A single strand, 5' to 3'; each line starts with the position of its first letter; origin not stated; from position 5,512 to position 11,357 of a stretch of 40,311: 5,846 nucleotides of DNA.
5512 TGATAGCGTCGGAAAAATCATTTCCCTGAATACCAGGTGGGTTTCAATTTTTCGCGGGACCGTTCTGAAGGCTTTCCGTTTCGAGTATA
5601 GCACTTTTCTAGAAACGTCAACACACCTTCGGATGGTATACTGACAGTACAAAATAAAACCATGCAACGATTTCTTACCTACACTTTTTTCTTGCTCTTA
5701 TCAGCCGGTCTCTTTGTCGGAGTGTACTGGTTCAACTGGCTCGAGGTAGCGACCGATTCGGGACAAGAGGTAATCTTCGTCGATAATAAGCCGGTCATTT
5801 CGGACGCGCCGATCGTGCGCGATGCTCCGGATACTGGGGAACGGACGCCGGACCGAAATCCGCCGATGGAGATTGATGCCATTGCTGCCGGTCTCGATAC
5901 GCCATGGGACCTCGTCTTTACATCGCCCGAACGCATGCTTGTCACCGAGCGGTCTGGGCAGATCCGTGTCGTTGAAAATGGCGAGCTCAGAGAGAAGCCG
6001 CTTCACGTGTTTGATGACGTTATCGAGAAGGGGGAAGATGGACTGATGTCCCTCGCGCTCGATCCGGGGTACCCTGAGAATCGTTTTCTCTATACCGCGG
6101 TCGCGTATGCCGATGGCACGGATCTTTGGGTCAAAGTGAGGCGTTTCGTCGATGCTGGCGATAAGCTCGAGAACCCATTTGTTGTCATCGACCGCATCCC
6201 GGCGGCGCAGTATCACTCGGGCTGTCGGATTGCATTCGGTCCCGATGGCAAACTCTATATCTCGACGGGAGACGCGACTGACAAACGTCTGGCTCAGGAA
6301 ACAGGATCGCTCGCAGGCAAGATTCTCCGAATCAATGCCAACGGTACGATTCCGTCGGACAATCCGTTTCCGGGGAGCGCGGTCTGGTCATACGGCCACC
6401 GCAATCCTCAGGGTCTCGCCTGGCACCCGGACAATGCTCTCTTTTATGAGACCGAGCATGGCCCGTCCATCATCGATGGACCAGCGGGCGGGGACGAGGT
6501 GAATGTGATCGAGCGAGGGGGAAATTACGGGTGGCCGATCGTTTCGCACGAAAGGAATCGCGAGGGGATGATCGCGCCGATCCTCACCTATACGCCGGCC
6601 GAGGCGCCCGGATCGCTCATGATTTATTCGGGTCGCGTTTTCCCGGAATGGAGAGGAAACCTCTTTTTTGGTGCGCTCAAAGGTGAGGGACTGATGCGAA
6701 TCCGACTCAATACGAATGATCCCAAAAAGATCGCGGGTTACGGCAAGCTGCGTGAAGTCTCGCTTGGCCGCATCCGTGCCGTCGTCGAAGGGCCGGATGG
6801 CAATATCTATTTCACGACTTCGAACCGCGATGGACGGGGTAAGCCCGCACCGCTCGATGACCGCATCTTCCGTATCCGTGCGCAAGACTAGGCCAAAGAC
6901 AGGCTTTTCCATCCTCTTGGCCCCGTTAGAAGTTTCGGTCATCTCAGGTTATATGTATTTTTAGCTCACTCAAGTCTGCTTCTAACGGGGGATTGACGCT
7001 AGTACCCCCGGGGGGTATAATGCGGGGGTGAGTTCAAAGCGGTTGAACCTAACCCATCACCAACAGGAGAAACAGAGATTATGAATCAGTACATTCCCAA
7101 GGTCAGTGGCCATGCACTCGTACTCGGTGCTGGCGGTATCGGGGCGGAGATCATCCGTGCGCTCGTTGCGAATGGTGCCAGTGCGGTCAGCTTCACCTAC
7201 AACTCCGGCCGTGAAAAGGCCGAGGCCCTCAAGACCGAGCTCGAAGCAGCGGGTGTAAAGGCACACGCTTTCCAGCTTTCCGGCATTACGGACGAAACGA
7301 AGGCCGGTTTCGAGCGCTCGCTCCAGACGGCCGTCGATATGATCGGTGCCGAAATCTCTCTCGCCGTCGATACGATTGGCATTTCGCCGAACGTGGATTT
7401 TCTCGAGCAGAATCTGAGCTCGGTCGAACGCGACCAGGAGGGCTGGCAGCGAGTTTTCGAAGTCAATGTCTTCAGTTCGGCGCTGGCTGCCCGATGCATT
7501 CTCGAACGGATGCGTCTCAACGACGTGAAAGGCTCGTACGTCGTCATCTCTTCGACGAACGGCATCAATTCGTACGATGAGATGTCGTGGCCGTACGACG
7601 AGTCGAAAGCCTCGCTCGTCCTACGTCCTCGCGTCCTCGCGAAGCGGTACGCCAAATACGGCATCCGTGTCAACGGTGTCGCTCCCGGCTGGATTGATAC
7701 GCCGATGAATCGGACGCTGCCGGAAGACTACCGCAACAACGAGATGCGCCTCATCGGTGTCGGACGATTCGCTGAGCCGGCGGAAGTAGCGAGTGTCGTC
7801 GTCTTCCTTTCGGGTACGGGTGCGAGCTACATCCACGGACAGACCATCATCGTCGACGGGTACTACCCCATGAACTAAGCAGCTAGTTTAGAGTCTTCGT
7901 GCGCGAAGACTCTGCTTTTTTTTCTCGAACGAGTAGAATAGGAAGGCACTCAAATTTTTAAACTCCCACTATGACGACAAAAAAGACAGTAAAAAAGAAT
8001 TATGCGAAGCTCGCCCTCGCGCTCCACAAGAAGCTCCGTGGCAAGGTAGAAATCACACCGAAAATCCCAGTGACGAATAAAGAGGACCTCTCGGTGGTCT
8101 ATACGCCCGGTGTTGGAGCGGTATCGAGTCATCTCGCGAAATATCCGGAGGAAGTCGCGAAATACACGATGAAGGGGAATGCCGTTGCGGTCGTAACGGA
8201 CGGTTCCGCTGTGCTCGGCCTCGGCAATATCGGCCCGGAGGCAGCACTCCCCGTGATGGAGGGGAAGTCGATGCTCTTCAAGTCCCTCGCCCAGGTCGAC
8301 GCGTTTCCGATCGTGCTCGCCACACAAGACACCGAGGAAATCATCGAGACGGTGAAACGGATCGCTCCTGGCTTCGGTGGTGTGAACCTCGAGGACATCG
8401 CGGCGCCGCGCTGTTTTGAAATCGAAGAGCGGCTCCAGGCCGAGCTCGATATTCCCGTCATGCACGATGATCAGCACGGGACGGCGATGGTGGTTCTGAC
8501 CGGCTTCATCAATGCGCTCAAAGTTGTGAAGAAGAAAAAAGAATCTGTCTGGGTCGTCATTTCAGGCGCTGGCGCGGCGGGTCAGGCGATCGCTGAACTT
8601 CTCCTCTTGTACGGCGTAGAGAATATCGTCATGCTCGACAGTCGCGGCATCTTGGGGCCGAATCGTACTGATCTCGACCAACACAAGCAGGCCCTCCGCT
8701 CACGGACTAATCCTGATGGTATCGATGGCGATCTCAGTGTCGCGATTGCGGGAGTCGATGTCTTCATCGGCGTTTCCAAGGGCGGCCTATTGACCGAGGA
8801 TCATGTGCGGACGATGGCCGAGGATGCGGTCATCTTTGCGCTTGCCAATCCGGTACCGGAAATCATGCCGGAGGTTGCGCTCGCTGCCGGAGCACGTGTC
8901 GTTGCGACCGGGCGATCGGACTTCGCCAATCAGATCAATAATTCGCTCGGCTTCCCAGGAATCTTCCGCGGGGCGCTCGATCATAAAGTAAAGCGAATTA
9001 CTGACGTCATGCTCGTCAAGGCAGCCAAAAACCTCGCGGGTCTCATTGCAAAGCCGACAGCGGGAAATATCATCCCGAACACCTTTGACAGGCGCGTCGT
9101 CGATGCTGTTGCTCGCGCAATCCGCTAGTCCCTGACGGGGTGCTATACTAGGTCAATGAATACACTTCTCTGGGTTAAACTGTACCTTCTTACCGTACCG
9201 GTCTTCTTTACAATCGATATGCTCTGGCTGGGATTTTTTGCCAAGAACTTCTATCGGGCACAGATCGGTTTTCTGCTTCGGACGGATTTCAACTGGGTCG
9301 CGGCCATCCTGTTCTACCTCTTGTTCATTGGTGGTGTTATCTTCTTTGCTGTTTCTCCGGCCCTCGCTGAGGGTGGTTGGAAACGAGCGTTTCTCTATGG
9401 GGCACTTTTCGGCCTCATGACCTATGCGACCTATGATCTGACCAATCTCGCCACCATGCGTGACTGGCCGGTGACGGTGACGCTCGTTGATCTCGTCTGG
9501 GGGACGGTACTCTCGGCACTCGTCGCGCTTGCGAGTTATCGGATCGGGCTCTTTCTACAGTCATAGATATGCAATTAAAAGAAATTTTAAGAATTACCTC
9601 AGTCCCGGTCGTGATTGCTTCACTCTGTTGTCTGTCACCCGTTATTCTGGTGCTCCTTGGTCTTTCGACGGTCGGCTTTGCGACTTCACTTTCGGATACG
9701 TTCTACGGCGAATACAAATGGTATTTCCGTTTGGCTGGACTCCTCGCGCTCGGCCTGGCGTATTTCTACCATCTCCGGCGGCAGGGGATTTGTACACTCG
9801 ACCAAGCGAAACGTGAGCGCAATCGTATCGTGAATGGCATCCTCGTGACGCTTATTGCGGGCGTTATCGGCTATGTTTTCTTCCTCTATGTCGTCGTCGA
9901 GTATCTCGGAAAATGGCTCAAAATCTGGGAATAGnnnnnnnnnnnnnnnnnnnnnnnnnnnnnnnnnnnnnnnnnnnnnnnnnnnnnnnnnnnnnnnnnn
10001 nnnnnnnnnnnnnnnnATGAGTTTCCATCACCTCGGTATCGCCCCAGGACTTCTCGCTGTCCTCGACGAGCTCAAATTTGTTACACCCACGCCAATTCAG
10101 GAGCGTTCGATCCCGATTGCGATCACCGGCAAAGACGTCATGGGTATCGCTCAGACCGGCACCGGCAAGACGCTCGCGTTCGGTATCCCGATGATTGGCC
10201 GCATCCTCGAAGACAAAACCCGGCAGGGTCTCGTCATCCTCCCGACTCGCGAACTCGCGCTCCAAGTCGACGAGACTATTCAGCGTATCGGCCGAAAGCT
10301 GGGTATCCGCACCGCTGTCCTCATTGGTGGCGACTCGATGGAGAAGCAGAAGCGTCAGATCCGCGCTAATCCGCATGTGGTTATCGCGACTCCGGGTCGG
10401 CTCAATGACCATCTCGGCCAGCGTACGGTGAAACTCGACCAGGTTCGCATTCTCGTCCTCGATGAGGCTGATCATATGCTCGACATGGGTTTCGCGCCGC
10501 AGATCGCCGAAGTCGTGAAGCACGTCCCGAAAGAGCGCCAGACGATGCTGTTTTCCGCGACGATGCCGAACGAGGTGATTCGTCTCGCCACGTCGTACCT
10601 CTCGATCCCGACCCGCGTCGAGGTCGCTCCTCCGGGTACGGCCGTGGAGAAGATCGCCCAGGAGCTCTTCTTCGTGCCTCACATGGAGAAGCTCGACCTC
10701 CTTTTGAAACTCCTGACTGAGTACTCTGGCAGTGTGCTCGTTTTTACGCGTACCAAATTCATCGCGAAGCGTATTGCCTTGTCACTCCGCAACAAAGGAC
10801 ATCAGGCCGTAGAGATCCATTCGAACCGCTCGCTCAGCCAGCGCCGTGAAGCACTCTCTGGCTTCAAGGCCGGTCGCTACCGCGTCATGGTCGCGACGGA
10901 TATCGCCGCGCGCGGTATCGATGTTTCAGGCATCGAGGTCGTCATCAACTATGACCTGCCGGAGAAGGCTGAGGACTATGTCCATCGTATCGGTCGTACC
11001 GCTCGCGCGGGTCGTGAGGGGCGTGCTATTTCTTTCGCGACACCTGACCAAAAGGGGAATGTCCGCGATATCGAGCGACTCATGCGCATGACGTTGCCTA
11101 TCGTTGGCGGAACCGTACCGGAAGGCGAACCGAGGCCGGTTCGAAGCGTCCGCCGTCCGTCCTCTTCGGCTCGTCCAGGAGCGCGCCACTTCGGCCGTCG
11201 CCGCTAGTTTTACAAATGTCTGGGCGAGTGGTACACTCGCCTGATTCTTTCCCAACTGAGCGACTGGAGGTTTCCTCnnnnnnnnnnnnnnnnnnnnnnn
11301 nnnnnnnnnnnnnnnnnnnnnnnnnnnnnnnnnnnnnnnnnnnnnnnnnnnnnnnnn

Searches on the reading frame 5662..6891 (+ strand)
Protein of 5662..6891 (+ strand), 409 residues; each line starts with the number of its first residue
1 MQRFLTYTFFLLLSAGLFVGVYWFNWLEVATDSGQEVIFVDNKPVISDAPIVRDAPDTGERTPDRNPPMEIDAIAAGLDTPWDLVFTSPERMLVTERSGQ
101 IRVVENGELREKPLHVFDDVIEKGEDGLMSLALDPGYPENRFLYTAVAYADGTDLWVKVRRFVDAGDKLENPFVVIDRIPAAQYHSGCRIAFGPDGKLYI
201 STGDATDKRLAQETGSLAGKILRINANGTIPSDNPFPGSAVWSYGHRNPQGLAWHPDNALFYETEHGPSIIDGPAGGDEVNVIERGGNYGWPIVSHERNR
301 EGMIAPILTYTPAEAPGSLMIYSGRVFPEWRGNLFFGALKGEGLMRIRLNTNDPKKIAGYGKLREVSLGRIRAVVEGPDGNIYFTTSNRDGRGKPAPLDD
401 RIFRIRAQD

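Call 7: search_protein_families(library=pfam, proteins=[window:5662-6891:+])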
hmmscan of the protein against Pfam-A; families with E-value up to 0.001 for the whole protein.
window:5662-6891:+ (409 aa): 1 family
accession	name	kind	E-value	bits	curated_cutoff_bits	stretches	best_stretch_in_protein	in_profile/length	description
PF07995.17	GSDH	-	4.3e-91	306.1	25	1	78-392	1-329/332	Glucose / Sorbosone dehydrogenase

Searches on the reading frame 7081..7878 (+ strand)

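Call 7: search_protein_families(library=pfam, proteins=[window:7081-7878:+])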
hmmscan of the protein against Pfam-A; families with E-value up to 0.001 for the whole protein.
window:7081-7878:+ (265 aa): 5 families
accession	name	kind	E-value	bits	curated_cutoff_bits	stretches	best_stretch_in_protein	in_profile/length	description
PF13561.12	adh_short_C2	-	1.6e-37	129.8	27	1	18-260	6-233/236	Enoyl-(Acyl carrier protein) reductase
PF00106.31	adh_short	-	1.2e-27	97.1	26.6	1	11-216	2-193/195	short chain dehydrogenase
PF08659.16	KR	-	0.00014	22.2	22.6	1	13-67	4-61/180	KR domain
PF01488.26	Shikimate_DH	-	0.00039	20.9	24.3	0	11-64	14-66/138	Shikimate / quinate 5-dehydrogenase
PF03807.23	F420_oxidored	-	0.00072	20.5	21.6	0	14-57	4-46/94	NADP oxidoreductase coenzyme F420-dependent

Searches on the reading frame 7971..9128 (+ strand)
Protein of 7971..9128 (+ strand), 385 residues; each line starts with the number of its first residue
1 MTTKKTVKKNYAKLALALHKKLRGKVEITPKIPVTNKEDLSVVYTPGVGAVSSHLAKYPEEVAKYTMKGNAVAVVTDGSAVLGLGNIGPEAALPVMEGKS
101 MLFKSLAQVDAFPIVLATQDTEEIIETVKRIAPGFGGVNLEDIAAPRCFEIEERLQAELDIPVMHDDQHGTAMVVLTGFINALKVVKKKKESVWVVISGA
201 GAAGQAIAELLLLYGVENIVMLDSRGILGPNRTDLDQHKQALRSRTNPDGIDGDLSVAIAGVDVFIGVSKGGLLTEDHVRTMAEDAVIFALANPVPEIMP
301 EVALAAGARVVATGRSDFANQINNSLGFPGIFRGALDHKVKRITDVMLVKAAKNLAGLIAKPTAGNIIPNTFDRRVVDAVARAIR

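Call 7: search_protein_families(library=pfam, proteins=[window:7971-9128:+])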
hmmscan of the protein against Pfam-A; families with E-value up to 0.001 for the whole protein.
window:7971-9128:+ (385 aa): 3 families
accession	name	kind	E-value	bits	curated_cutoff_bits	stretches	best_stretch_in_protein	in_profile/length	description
PF00390.24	malic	-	4.2e-30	105.3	23.1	1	24-156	2-182/182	Malic enzyme, N-terminal domain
PF03949.21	Malic_M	-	2.9e-21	76.4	23.5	1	170-370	3-238/258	Malic enzyme, NAD binding domain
PF00899.27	ThiF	-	0.00074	19.2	28.1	0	189-224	17-52/238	ThiF family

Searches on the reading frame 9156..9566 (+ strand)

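Call 77: search_protein_families(library=pfam, proteins=[window:9156-9566:+], max_evalue=0.01)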
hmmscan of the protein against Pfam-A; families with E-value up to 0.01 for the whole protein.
window:9156-9566:+ (136 aa): 1 family
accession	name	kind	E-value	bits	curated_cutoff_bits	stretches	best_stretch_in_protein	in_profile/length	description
PF09945.14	DUF2177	-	2.9e-48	163.5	26.9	1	6-128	1-123/124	Predicted membrane protein (DUF2177)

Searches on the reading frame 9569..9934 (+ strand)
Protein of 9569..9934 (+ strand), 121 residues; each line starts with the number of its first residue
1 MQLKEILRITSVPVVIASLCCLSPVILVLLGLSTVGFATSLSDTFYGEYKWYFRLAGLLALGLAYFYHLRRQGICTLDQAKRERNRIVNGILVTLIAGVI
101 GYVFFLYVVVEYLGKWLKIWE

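Call 77: search_protein_families(library=pfam, proteins=[window:9569-9934:+], max_evalue=0.01)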
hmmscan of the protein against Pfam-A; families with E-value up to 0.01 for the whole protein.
window:9569-9934:+ (121 aa): 2 families
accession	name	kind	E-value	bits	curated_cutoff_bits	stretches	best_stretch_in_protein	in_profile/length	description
PF02411.20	MerT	-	5.2e-06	26.9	32.9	1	12-106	16-112/116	MerT mercuric transport protein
PF13687.11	DUF4153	-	0.0041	16.8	27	1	21-113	97-196/373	Domain of unknown function (DUF4153)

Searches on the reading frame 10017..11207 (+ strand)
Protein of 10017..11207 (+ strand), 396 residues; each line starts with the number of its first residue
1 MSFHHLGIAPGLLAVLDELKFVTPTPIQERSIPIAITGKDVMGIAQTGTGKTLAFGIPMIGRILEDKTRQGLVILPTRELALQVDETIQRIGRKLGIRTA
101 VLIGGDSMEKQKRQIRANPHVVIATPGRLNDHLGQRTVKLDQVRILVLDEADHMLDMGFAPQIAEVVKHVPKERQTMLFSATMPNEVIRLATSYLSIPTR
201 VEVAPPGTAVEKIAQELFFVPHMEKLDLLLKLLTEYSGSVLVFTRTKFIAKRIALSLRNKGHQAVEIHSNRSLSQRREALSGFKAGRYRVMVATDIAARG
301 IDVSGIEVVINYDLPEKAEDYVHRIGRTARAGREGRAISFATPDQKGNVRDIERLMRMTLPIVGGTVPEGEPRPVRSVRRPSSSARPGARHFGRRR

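Call 7: search_protein_families(library=pfam, proteins=[window:10017-11207:+])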
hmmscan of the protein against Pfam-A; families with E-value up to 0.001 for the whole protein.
window:10017-11207:+ (396 aa): 3 families
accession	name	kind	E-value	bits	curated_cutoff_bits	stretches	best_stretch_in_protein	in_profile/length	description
PF00270.35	DEAD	-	4.3e-53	179.9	26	1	25-187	1-164/167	DEAD/DEAH box helicase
PF00271.37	Helicase_C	-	5.5e-30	104.3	23.5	1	224-332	1-110/110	Helicase conserved C-terminal domain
PF04851.21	ResIII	-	1.7e-08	35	22.5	1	44-184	29-163/164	Type III restriction enzyme, res subunit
